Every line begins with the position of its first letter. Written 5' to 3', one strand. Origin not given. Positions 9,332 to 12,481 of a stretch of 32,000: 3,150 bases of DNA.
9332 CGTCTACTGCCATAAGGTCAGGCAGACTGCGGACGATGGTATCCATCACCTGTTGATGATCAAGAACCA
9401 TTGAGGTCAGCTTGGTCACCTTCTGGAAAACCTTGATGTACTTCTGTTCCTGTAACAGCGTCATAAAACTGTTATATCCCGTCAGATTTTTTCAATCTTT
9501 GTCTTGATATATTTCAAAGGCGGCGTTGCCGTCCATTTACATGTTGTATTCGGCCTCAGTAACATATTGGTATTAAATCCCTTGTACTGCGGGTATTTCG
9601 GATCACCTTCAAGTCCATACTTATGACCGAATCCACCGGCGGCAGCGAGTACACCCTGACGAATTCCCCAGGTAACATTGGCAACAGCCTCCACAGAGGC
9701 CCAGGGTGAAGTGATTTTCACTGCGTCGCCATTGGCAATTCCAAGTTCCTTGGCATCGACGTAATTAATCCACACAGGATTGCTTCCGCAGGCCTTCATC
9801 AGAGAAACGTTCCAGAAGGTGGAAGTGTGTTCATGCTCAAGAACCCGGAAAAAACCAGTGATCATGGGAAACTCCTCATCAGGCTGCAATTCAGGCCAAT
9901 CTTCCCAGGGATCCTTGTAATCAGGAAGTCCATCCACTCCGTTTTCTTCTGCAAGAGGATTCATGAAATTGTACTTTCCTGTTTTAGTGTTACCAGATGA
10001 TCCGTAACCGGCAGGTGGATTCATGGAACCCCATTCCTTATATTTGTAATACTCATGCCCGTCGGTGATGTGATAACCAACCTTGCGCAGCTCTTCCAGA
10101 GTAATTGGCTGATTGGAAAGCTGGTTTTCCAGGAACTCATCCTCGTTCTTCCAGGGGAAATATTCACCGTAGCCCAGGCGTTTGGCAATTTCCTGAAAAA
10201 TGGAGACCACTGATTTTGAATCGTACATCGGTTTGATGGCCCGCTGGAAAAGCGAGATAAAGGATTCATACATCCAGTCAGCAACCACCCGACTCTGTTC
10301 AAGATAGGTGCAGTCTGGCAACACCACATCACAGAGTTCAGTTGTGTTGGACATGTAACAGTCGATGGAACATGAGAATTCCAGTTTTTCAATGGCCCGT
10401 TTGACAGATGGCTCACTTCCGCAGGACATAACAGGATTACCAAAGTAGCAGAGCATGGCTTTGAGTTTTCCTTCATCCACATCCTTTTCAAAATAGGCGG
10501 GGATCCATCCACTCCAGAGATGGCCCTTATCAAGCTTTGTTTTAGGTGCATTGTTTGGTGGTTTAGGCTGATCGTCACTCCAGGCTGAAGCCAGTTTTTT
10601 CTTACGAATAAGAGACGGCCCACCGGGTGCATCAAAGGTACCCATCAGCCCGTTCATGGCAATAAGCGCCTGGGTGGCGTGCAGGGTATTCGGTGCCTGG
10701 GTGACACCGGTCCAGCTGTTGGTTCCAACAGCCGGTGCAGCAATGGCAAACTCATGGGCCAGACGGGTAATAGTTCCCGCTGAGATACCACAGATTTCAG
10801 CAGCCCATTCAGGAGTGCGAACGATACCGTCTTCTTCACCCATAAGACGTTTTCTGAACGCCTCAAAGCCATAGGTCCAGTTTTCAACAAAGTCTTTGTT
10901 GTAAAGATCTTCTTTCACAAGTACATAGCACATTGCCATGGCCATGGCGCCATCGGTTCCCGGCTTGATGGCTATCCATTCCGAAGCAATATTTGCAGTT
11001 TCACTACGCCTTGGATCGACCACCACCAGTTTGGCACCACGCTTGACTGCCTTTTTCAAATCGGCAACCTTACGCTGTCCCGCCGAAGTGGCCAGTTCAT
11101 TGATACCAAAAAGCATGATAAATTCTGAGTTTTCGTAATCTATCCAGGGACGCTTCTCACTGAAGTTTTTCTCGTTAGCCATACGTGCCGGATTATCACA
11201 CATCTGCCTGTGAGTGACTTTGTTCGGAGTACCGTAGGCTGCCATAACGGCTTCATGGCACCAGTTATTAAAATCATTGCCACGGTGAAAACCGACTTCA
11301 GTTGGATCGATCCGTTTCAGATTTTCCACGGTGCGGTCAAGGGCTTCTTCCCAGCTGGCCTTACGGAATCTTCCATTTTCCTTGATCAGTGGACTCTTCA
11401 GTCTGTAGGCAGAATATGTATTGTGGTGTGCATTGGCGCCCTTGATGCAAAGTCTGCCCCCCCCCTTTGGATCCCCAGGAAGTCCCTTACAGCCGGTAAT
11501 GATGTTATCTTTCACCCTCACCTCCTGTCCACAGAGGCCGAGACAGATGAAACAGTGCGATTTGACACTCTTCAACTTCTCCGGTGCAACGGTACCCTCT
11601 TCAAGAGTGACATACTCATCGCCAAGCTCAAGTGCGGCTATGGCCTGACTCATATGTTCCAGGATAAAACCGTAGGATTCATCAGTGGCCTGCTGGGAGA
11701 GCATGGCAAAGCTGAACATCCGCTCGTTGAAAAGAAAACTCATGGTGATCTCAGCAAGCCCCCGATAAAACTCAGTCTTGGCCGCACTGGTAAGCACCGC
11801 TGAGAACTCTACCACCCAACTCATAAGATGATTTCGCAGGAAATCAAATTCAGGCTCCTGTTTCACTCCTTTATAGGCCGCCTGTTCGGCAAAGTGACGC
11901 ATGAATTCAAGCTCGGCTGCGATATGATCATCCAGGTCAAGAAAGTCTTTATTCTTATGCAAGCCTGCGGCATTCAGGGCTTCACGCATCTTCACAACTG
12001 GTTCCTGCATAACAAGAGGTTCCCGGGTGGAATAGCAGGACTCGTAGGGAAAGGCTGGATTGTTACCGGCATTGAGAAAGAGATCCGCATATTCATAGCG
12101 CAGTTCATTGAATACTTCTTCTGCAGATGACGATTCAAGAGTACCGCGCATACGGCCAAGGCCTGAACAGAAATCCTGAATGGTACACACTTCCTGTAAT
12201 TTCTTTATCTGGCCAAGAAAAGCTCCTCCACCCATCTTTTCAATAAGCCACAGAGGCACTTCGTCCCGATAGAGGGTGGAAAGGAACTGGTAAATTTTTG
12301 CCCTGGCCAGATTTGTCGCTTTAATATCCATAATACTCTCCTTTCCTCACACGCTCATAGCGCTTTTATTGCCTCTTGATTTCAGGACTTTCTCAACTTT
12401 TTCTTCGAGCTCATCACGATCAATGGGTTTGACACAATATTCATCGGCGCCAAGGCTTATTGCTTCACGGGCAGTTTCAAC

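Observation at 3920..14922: Sigma-54-driven eight-gene operon encoding a molybdoenzyme / NapH-like / TauE-like membrane system with no canonical counterpart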

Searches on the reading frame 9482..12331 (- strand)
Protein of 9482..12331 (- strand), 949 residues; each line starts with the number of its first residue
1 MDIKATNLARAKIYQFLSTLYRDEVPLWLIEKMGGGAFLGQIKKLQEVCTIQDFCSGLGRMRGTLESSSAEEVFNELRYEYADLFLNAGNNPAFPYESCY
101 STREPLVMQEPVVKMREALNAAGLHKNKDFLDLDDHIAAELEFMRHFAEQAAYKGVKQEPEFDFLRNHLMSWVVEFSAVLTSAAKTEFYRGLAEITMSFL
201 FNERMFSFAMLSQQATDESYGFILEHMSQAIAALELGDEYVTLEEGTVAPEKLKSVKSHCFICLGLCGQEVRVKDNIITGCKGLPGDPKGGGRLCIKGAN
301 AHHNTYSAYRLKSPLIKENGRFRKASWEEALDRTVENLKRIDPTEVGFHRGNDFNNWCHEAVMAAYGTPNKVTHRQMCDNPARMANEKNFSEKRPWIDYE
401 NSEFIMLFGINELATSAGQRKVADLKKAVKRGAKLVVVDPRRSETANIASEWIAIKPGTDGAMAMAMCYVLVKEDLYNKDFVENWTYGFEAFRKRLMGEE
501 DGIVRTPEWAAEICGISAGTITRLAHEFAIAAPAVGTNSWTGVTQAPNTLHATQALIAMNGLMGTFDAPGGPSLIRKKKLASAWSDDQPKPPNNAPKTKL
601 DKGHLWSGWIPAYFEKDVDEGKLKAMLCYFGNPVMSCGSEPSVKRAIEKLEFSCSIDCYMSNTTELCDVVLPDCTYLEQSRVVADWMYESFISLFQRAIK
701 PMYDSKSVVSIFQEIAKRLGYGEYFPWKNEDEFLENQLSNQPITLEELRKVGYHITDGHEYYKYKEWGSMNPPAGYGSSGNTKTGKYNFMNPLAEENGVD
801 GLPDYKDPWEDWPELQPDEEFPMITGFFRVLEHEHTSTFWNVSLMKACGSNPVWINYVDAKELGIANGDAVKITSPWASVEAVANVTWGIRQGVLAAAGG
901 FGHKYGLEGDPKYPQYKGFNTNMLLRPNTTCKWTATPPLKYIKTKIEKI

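Call 4: search_protein_families(library=pfam, proteins=[window:9482-12331:-], max_evalue=0.01)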
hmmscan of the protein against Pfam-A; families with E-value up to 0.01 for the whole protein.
window:9482-12331:- (949 aa): 4 families
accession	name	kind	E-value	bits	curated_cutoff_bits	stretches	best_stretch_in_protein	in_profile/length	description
PF00384.28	Molybdopterin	-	3.6e-36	125.4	24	1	310-718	1-353/353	Molybdopterin oxidoreductase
PF02613.20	Nitrate_red_del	-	9.6e-26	90.9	22.2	1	56-176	6-134/136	Nitrate reductase delta subunit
PF01568.27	Molydop_binding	-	1.7e-15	57.5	26.8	1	829-941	7-108/110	Molydopterin dinucleotide binding domain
PF04879.21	Molybdop_Fe4S4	-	1.1e-07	32.1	22.7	1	254-306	2-54/55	Molybdopterin oxidoreductase Fe4S4 domain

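Call 5: search_protein_families(library=ncbifam, proteins=[window:9482-12331:-], max_evalue=0.01)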
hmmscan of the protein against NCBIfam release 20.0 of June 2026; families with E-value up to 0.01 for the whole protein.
window:9482-12331:- (949 aa): 31 families (the best 25 are shown)
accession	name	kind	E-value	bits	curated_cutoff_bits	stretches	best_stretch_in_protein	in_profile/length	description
NF012032.0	PRK15488.1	equivalog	1.8e-92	310.6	694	2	251-578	39-367/759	thiosulfate reductase PhsA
TIGR01591.1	Fdh-alpha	equivalog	3.2e-69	233.7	666.25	2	260-571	3-316/672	formate dehydrogenase subunit alpha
TIGR02166.1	dmsA_ynfE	subfamily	3.8e-66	223.7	777.7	1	254-900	43-751/794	DMSO/selenate family reductase complex A subunit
NF011566.1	PRK14990.1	exception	7.5e-52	176.4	1600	1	397-900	227-771/814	dimethylsulfoxide reductase subunit A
NF047855.1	AssmNtatRedNasC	equivalog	1.9e-51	175.2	1100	3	617-895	404-670/708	assimilatory nitrate reductase catalytic subunit NasC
TIGR00509.1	bisC_fam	subfamily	1.8e-49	168.7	1017.55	3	400-570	166-341/772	molybdopterin guanine dinucleotide-containing S/N-oxide reductase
NF041885.1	selenate_YnfE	exception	1.8e-47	161.7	1675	1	396-932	213-791/805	selenate/tellurate reductase subunit YnfE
NF041884.1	selenate_YnfF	exception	3.2e-46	157.6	1650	1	247-910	37-763/798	selenate/tellurate reductase subunit YnfF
NF041783.2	mnquin_red_QrcB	equivalog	8.9e-42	143.1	440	2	254-720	51-504/695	menaquinone reductase molybdopterin-binding-like subunit QrcB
NF041714.1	arsenate_red_ArrA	equivalog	3.5e-39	134.6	1600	2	256-739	51-588/848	arsenate respiratory reductase molybdopterin-containing subunit ArrA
NF011682.0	PRK15102.1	equivalog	4.6e-38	130.8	909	2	423-529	247-355/829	trimethylamine-N-oxide reductase TorA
TIGR03479.1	DMSO_red_II_alp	subfamily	6e-38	130.5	984.75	2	255-484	58-305/913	molybdopterin-dependent oxidoreductase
TIGR02164.1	torA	equivalog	5.3e-37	127.4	1465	2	422-529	242-351/824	trimethylamine-N-oxide reductase TorA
TIGR01553.1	formate-DH-alph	equivalog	2.3e-30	105.1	814.2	2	254-488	46-306/1009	formate dehydrogenase-N subunit alpha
NF041323.1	Nitr_red_NasA_Halo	equivalog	4.7e-27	94.8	1000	2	267-572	7-311/673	assimilatory nitrate reductase NasA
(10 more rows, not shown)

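Call 8: find_homologous_proteins(query=window:9482-12331:-, max_evalue=1e-20)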
Query window:9482-12331:- (949 aa): 1946 proteins with E <= 1e-20 among 8000 candidates; the best 120 are listed.
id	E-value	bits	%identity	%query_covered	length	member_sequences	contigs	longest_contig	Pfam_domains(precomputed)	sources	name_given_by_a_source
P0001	0.0e+0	2085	91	100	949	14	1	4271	PF00384.28,PF02613.21,PF01568.28,PF04879.22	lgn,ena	-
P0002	0.0e+0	2083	91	100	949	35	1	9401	PF00384.28,PF02613.21,PF01568.28,PF04879.22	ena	-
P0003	0.0e+0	2074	91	100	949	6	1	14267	PF00384.28,PF02613.21,PF01568.28,PF04879.22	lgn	-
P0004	0.0e+0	2068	91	100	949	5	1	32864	PF00384.28,PF02613.21,PF01568.28,PF04879.22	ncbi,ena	-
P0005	0.0e+0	2065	90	100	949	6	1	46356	PF00384.28,PF02613.21,PF01568.28,PF04879.22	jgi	jgi:thiosulfate reductase/polysulfide reductase chain A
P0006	0.0e+0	2038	89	100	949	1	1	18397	PF00384.28,PF02613.21,PF01568.28,PF04879.22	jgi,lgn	jgi:thiosulfate reductase/polysulfide reductase chain A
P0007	0.0e+0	2009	88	100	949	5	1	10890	PF00384.28,PF02613.21,PF01568.28,PF04879.22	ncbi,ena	-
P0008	0.0e+0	2004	88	100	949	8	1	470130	PF00384.28,PF02613.21,PF01568.28,PF04879.22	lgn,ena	-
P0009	0.0e+0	1970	86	100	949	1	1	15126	PF00384.28,PF02613.21,PF01568.28,PF04879.22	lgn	-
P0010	0.0e+0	1924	83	100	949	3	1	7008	PF00384.28,PF02613.21,PF01568.28,PF04879.22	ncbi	-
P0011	0.0e+0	1917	83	100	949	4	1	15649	PF00384.28,PF02613.21,PF01568.28,PF04879.22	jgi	jgi:thiosulfate reductase/polysulfide reductase chain A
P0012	0.0e+0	1903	82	100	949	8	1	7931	PF00384.28,PF02613.21,PF01568.28,PF04879.22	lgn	-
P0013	0.0e+0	1896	82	100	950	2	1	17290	PF00384.28,PF02613.21,PF01568.28,PF04879.22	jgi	-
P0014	0.0e+0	1869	81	100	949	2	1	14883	PF00384.28,PF02613.21,PF01568.28,PF04879.22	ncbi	-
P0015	0.0e+0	1866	80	100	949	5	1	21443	PF00384.28,PF02613.21,PF01568.28,PF04879.22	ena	-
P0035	0.0e+0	1654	71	100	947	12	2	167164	PF00384.28,PF02613.21,PF01568.28,PF04879.22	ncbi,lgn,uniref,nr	ncbi:molybdopterin-dependent oxidoreductase [Desulfofustis glycolicus]|uniref:Thiosulfate reductase 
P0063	0.0e+0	1481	68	99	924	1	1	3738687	PF00384.28,PF02613.21,PF01568.28,PF04879.22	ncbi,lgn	ncbi:MAG: molybdopterin-dependent oxidoreductase [Candidatus Electrothrix sp. YB6]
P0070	0.0e+0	1424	64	99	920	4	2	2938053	PF00384.28,PF02613.21,PF01568.28,PF04879.22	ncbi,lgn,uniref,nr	ncbi:MAG: thiosulfate reductase [Candidatus Electronema aureum]|uniref:Thiosulfate reductase n=1 Tax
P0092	0.0e+0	1181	54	100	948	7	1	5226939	PF00384.28,PF02613.21,PF01568.28,PF04879.22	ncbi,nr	ncbi:MAG: molybdopterin-dependent oxidoreductase [Deltaproteobacteria bacterium]|nr:molybdopterin-de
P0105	0.0e+0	1147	54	99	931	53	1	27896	PF00384.28,PF02613.21,PF01568.28,PF04879.22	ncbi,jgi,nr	ncbi:MAG: molybdopterin-dependent oxidoreductase [Deltaproteobacteria bacterium]|nr:molybdopterin-de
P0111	0.0e+0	1139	53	99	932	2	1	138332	PF00384.28,PF02613.21,PF01568.28,PF04879.22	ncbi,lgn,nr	ncbi:MAG: molybdopterin-dependent oxidoreductase [Candidatus Desulfaltia sp.]|nr:molybdopterin-depen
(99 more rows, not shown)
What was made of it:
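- The fused architecture is seen in almost all of the 120 best homologues; the few exceptions are mostly truncated (call 8).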

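Call 9: search_solved_structures(query=window:9482-12331:-, max_evalue=0.00001)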
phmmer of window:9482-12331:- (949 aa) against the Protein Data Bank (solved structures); distinct sequences matched with E-value up to 0.00001: 54.
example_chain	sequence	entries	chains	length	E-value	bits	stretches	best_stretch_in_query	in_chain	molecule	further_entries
2vpw_A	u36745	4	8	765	4.5e-70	240.2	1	251-906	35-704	THIOSULFATE REDUCTASE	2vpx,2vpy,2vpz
2e7z_A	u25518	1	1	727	2.8e-45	158.1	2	270-566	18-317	Acetylene hydratase Ahy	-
9t1s_L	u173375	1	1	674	7.5e-45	156.7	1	256-736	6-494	formate dehydrogenase (coenzyme F420)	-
7bkb_D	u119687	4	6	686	2e-39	138.7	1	251-723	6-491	Formate dehydrogenase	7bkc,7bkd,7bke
6cz7_A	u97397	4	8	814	4.2e-38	134.4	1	259-742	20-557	ArrA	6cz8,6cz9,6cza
7qv7_S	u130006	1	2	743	2.2e-36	128.7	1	254-894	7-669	Hydrogen dependent carbon dioxide reductase subunit FdhF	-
7l5i_A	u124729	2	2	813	3e-36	128.2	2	390-571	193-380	Trimethylamine-N-oxide reductase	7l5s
7vw6_A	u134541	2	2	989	4.1e-36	127.8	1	247-721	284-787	Formate dehydrogenase | Tungsten-containing formate dehydrogenase alpha subunit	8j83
7e5z_A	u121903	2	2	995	4.2e-36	127.7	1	247-721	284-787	Formate dehydrogenase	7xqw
1aa6_A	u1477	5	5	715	8.2e-36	126.8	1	254-873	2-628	FORMATE DEHYDROGENASE H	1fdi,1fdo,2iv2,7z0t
1dms_A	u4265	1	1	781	3.2e-34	121.5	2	426-571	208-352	DMSO REDUCTASE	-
1eu1_A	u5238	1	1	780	3.5e-34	121.4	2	318-572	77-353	DIMETHYL SULFOXIDE REDUCTASE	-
1e18_A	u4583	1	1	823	9.3e-33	116.7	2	426-571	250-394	DMSO REDUCTASE.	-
4dmr_A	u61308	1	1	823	1.4e-32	116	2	426-571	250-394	DMSO REDUCTASE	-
1e60_A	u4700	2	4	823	1.5e-32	115.9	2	426-571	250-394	Dimethyl sulfoxide/trimethylamine N-oxide reductase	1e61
1n1c_A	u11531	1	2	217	2.4e-15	59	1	7-200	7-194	TorA specific chaperone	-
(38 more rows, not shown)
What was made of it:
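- On TorD/DmsD/NarJ redox-enzyme maturation proteins: There is a PDB match to the TorA-specific chaperone 1n1c at E = 2.4e-15 (calls 4, 9).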

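Call 14: find_encoding_contigs(protein=P0035, flank=10000, max_places=2)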
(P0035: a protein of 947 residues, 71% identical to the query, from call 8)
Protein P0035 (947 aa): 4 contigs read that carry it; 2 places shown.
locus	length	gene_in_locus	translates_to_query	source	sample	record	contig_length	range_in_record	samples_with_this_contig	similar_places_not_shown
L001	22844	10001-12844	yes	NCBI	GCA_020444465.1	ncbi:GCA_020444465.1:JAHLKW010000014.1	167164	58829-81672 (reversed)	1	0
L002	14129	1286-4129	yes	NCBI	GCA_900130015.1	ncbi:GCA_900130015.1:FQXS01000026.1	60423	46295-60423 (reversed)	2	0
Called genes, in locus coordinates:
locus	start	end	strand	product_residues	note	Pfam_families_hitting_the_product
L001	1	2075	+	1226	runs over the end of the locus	PF02463:SMC_N (faint), PF13476:AAA_23, PF13555:AAA_29 (weak), PF13558:SbcC_Walker_B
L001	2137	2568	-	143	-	PF09335:VTT_dom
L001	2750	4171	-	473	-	PF00083:Sugar_tr, PF07690:MFS_1, PF06779:MFS_4 (weak), PF13347:MFS_2 (weak), PF07690:MFS_1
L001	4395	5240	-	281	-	PF08668:HDOD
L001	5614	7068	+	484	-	PF00072:Response_reg, PF07724:AAA_2 (faint), PF00158:Sigma54_activat, PF14532:Sigma54_activ_2, PF07728:AAA_5 (weak), PF25601:AAA_lid_14, PF02954:HTH_8 (faint)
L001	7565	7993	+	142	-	-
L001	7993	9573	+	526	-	PF00989:PAS (weak), PF13188:PAS_8 (weak), PF13426:PAS_9, PF00512:HisKA, PF02518:HATPase_c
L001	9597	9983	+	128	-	PF00072:Response_reg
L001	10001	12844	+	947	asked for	PF02613:Nitrate_red_del, PF04879:Molybdop_Fe4S4, PF00384:Molybdopterin, PF01568:Molydop_binding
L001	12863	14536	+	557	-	PF01590:GAF, PF13185:GAF_2, PF13492:GAF_3, PF01590:GAF, PF13185:GAF_2, PF13492:GAF_3, PF08448:PAS_4, PF13426:PAS_9, +2 more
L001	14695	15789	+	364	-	PF01925:TauE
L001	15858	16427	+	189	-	-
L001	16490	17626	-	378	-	PF05343:Peptidase_M42, PF01546:Peptidase_M20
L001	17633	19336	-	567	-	PF00583:Acetyltransf_1, PF13508:Acetyltransf_7, PF08445:FR47 (faint), PF14397:ATPgrasp_ST (weak), PF02655:ATP-grasp_3 (weak), PF08443:RimK, PF14398:ATPgrasp_YheCD (faint), PF02955:GSH-S_ATP, +1 more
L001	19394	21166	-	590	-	PF13522:GATase_6, PF13537:GATase_7, PF00733:Asn_synthase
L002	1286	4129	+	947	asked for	PF02613:Nitrate_red_del, PF04879:Molybdop_Fe4S4, PF00384:Molybdopterin, PF01568:Molydop_binding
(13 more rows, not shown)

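Call 15: find_encoding_contigs(protein=P0070, flank=10000, max_places=2)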
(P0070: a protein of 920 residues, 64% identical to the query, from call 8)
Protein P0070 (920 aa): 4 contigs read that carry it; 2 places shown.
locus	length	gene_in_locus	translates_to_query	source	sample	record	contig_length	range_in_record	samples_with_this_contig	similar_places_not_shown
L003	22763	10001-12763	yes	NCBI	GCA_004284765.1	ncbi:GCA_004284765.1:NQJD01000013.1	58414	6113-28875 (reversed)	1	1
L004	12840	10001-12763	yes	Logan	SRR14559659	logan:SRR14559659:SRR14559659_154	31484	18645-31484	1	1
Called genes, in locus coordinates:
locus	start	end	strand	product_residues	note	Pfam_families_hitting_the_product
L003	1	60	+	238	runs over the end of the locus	PF08889:WbqC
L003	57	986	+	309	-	PF00535:Glycos_transf_2, PF10111:Glyco_tranf_2_2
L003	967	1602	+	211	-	PF13847:Methyltransf_31 (weak), PF08242:Methyltransf_12 (weak), PF13649:Methyltransf_25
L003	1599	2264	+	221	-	PF25084:LbH_EIF2B (weak), PF25087:GMPPB_C (faint), PF00132:Hexapep, PF14602:Hexapep_2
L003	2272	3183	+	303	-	-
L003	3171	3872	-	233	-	PF00072:Response_reg, PF23198:PDE8A_N (weak), PF00486:Trans_reg_C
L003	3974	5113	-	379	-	PF13609:Porin_4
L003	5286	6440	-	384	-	PF13609:Porin_4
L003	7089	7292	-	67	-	-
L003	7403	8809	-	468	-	PF12849:PBP_like_2, PF12727:PBP_like (weak), PF00691:OmpA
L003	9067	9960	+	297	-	PF12974:Phosphonate-bd, PF09084:NMT1 (faint)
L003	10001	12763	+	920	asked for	PF02613:Nitrate_red_del, PF04879:Molybdop_Fe4S4, PF00384:Molybdopterin, PF01568:Molydop_binding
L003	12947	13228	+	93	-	PF04365:BrnT_toxin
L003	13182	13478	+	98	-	PF14384:BrnA_antitoxin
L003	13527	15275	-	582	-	PF24885:TPR_NPHP3, PF13374:TPR_10, PF13424:TPR_12, PF13374:TPR_10, PF13424:TPR_12, PF24885:TPR_NPHP3, PF13374:TPR_10, PF13424:TPR_12, +19 more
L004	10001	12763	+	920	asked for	PF02613:Nitrate_red_del, PF04879:Molybdop_Fe4S4, PF00384:Molybdopterin, PF01568:Molydop_binding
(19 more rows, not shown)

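Call 16: find_encoding_contigs(protein=P0092, flank=10000, max_places=2)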
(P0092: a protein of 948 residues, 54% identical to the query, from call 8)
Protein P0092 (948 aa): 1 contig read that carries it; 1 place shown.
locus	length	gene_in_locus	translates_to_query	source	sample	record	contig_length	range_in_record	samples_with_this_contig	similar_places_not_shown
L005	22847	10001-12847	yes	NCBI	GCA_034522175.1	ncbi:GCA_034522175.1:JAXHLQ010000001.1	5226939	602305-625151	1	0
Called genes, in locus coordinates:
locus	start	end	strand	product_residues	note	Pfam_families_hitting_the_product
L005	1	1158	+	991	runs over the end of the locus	PF00271:Helicase_C (weak)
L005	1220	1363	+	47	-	-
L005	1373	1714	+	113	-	-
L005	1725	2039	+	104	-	-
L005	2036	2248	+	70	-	PF01541:GIY-YIG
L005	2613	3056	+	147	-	PF01475:FUR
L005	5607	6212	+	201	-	PF01726:LexA_DNA_bind, PF13730:HTH_36 (weak), PF00717:Peptidase_S24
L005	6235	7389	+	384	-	PF00817:IMS, PF11799:IMS_C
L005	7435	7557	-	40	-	-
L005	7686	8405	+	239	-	-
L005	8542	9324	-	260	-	PF00378:ECH_1, PF16113:ECH_2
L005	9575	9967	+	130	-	PF00072:Response_reg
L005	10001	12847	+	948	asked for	PF02613:Nitrate_red_del, PF04879:Molybdop_Fe4S4, PF00384:Molybdopterin, PF01568:Molydop_binding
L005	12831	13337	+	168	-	-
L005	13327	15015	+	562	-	PF00989:PAS (faint), PF08448:PAS_4, PF13426:PAS_9, PF00512:HisKA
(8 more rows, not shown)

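Call 22: find_related_loci(query=A1, collection=genome_contigs, flank=10000)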
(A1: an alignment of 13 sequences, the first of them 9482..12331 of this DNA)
Query A1 (949 aa) in genome_contigs; peptide patterns used: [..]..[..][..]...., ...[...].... (x = any residue, [..] = any of these).
217 stretches matched a pattern; 202 encode a relative of the query (tblastn E <= 1e-3); the best 80 are kept; 80 distinct loci.
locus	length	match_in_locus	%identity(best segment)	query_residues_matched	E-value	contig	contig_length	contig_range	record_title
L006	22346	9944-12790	94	1-949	0e+0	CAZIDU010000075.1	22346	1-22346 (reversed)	MAG TPA_asm: uncultured Desulfocapsa sp. isolate binchicken_co243_282 genome assembly, contig: NODE_1728_length_22346_co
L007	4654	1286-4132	91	1-949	0e+0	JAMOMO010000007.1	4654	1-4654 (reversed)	MAG: Desulfobulbaceae bacterium isolate 4281-140_metabat1_scaf2bin.006 4281-140_scaffold_10366_c1, whole genome shotgun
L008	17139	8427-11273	92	1-949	0e+0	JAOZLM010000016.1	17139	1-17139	MAG: Desulfocapsa sp. isolate GMC10.metabat2.188 NODE_1985_length_17139_cov_63.770311, whole genome shotgun sequence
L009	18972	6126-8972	89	1-949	0e+0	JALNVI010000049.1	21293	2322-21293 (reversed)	MAG: Desulforhopalus sp. isolate SO_2016_CLC_T1 bin 56 scaffold01550_PH3_Jul14_2016, whole genome shotgun sequence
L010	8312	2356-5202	89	1-949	0e+0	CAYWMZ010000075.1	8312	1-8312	MAG TPA_asm: uncultured Desulfocapsa sp. isolate SRP128015_co3_85 genome assembly, contig: NODE_10751_length_8312_cov_6.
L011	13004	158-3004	88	1-949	0e+0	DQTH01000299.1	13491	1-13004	MAG TPA_asm: Desulfocapsa sulfexigens isolate SZUA-1410 k95_113592, whole genome shotgun sequence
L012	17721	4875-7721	89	1-949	0e+0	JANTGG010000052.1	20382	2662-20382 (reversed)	MAG: Desulfocapsa sp. isolate bin10051 c_000000002319, whole genome shotgun sequence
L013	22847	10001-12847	87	1-949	0e+0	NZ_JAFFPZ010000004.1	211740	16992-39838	Desulforhopalus vacuolatus strain DSM 9700 NODE_4_length_211740_cov_26.9798, whole genome shotgun sequence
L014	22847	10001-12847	93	1-949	0e+0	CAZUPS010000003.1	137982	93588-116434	MAG TPA_asm: uncultured Desulfocapsa sp. isolate binchicken_co47_206 genome assembly, contig: NODE_51_length_137982_cov_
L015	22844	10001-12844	79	1-948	0e+0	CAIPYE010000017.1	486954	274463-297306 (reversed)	MAG: uncultured delta proteobacterium isolate MJ130729A_bin-331 genome assembly, contig: bin-331:17/17, whole genome sho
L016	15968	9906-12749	77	1-948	0e+0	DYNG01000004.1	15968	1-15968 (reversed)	MAG TPA_asm: Desulfocapsa sulfexigens isolate SulCav_FS08_3_52_10 SulCav_FS08_3_1497_length_15968_cov_5_127254, whole ge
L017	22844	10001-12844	78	1-948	0e+0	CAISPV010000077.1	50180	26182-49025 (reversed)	MAG: uncultured Desulfobulbaceae bacterium isolate MJ-2014_bin-0326 genome assembly, contig: bin-0326:077/124, whole gen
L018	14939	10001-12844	79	1-948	0e+0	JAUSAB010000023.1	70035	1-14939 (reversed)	MAG: Desulfocapsaceae bacterium isolate E6_concoct.bin.65_sub E6_k141_219982, whole genome shotgun sequence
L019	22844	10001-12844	78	1-948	0e+0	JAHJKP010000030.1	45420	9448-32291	MAG: Proteobacteria bacterium isolate Modern_marine_rock_biofilm.mb.87 Modern_marine_rock.mb.87_k141_544797, whole genom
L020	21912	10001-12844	78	1-948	0e+0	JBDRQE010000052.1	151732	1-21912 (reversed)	MAG: Pseudomonadota bacterium isolate MEGAHIT-group-2.20 k141_481207, whole genome shotgun sequence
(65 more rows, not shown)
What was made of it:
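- The carriers are sulfur-cycling bacteria: Desulfocapsa, Desulfofustis, Desulforhopalus and cable bacteria (calls 8, 22). The carriers are sulfur specialists (call 22).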
